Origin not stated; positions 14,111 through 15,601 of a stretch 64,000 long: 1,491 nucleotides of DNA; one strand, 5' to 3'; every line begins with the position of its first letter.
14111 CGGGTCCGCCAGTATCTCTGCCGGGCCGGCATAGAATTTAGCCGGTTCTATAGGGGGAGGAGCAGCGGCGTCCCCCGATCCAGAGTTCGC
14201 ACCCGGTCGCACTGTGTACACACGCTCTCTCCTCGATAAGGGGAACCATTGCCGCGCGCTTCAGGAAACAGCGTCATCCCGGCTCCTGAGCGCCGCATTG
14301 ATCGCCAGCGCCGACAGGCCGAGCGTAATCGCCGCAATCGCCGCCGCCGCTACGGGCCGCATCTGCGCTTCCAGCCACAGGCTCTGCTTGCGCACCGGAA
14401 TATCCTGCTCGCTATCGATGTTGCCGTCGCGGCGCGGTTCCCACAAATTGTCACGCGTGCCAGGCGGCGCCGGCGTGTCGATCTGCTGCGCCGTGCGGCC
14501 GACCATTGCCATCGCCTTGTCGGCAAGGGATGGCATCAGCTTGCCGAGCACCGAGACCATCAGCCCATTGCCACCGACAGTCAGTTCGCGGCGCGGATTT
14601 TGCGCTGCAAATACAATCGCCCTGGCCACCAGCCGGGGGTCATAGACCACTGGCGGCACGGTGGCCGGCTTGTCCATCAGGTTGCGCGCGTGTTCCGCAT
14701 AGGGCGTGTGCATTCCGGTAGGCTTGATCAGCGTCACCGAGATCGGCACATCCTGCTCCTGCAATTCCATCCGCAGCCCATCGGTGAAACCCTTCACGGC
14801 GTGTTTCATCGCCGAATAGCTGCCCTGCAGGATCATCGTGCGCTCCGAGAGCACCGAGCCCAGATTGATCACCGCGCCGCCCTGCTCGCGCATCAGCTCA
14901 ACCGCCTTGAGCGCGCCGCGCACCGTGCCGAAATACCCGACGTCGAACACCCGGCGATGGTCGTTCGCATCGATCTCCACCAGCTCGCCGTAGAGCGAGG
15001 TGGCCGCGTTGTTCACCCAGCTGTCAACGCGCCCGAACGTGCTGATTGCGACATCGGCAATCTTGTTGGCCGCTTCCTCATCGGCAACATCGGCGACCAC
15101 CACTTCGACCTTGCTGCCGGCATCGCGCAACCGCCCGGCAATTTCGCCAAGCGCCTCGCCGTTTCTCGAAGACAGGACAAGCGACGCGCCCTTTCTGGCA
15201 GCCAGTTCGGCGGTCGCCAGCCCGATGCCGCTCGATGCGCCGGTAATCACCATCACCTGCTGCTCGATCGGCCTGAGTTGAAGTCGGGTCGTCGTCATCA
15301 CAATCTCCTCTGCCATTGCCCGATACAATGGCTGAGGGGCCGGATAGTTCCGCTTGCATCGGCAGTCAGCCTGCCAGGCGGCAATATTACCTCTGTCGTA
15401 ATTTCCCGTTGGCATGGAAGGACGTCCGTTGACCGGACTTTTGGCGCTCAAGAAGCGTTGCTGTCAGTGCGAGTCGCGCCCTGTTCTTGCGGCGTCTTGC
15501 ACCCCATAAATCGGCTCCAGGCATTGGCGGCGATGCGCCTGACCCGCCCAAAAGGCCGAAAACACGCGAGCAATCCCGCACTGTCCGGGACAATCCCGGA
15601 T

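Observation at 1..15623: Complete general-stress-response circuit plus its regulon packaged in a tRNA-anchored, lower-GC block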

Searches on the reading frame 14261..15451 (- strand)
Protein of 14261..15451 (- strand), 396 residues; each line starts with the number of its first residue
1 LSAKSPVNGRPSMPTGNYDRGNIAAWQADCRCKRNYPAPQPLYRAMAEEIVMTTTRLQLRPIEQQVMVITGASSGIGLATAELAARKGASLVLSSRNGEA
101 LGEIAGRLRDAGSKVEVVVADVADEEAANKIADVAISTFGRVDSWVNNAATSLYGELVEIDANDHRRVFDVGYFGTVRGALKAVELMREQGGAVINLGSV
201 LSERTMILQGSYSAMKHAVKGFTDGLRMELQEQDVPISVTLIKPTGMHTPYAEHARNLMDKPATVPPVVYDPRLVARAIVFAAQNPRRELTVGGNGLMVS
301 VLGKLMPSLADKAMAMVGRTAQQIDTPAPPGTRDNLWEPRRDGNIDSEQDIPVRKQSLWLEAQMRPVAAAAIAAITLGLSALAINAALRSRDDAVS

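Call 8: search_protein_families(library=pfam, proteins=[window:14261-15451:-], max_evalue=0.01)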
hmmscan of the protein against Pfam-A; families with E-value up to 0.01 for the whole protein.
window:14261-15451:- (396 aa): 3 families
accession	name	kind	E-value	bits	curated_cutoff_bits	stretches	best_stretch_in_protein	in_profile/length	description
PF00106.31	adh_short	-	2.4e-40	138.5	26.6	1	65-255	1-190/195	short chain dehydrogenase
PF13561.12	adh_short_C2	-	1.3e-31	110.5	27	1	71-284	1-218/236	Enoyl-(Acyl carrier protein) reductase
PF08659.16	KR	-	4.5e-10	40.2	22.6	1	67-224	3-161/180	KR domain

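Call 61: search_protein_families(library=ncbifam, proteins=[window:14261-15298:-], max_evalue=0.001)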
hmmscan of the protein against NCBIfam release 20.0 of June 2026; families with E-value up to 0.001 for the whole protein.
window:14261-15298:- (345 aa): 219 families (the best 25 are shown)
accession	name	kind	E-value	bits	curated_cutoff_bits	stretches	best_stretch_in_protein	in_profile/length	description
NF005495.0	PRK07109.1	subfamily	2.4e-102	342.6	264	1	7-333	2-329/334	SDR family oxidoreductase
NF004792.0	PRK06139.1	equivalog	1.4e-53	182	308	1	10-313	5-310/327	SDR family oxidoreductase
NF004825.0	PRK06181.1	equivalog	6.4e-47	160.1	215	1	11-264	4-260/268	SDR family oxidoreductase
NF005559.1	PRK07231.1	subfamily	1.9e-35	122.6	215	1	12-206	3-196/249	glucose 1-dehydrogenase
NF004823.0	PRK06179.1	subfamily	3.7e-35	121.7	310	1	12-257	4-256/271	oxidoreductase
NF004826.0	PRK06182.1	subfamily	6e-34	117.6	305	1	12-216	3-200/274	oxidoreductase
NF005878.0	PRK07825.1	subfamily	7.8e-34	117.3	287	1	10-265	6-250/278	short chain dehydrogenase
NF004791.0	PRK06138.1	equivalog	9.7e-34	116.8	312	1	11-212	3-202/252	SDR family oxidoreductase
NF004514.1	PRK05855.1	equivalog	2e-32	112.5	455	1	9-207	309-507/578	SDR family oxidoreductase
NF005909.0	PRK07890.1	subfamily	2.3e-32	112.3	258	1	11-186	5-181/260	short chain dehydrogenase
NF005539.0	PRK07201.1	equivalog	2.7e-32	112.3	549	1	10-266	367-617/657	SDR family oxidoreductase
NF005681.0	PRK07478.1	subfamily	4e-32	111.6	267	1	11-215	4-209/254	SDR family oxidoreductase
NF004198.0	PRK05653.1-3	equivalog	6.6e-32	110.9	296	1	12-230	6-226/248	3-oxoacyl-ACP reductase FabG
NF005594.0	PRK07326.1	equivalog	1.7e-31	109.6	271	1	12-207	5-197/237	SDR family oxidoreductase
NF006123.0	PRK08267.1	equivalog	2e-31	109.2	261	1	14-266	3-255/261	SDR family oxidoreductase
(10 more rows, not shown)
